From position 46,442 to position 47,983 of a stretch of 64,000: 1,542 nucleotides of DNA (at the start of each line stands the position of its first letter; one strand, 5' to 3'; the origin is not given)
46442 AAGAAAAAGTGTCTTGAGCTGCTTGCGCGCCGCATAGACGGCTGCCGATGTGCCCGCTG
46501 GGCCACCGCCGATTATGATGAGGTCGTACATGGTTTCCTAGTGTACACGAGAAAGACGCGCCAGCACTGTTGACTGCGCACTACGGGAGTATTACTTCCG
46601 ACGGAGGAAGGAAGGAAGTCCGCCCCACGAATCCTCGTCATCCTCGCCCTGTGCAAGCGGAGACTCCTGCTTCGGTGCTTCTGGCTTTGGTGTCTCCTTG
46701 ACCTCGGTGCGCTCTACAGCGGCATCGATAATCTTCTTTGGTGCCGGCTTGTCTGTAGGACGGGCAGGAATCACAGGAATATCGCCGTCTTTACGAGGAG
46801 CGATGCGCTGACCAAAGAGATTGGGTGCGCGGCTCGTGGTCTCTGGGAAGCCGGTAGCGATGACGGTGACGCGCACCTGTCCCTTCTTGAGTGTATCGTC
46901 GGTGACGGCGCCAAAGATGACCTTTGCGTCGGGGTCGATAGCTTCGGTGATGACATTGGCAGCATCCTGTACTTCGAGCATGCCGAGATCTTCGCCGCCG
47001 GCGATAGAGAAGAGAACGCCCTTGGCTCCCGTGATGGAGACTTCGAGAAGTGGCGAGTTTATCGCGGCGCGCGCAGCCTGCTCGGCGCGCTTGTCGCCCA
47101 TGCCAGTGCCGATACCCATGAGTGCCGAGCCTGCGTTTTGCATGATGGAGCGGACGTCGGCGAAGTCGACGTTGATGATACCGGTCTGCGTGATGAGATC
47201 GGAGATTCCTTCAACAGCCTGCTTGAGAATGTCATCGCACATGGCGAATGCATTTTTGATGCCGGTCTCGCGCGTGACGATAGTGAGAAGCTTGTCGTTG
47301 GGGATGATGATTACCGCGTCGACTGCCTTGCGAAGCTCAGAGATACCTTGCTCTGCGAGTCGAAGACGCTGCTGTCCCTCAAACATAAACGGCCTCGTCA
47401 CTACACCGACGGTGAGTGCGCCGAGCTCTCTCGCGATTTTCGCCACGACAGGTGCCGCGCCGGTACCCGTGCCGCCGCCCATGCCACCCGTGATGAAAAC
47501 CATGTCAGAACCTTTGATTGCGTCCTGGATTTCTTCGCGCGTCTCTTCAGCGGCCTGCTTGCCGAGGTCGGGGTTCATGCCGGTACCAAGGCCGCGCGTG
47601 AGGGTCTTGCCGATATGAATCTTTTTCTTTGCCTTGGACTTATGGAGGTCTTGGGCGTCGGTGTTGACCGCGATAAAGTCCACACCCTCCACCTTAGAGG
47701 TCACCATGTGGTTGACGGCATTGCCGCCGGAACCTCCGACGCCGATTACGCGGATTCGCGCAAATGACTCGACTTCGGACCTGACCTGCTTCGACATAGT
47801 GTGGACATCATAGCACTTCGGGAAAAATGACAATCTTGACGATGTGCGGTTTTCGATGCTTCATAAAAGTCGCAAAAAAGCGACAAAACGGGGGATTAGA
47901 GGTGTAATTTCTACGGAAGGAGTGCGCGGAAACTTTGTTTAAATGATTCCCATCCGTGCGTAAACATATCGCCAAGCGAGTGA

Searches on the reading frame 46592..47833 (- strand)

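Call 7: search_protein_families(library=pfam, proteins=[window:46592-47833:-], max_evalue=0.00001)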
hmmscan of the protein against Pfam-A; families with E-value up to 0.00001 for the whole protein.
window:46592-47833:- (413 aa): 2 families
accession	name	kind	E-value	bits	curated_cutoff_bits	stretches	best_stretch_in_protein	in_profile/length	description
PF00091.31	Tubulin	-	7.4e-50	170.3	33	1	27-186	2-189/190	Tubulin/FtsZ family, GTPase domain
PF12327.13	FtsZ_C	-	1.3e-32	112.4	27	1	235-329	1-94/95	FtsZ family, C-terminal domain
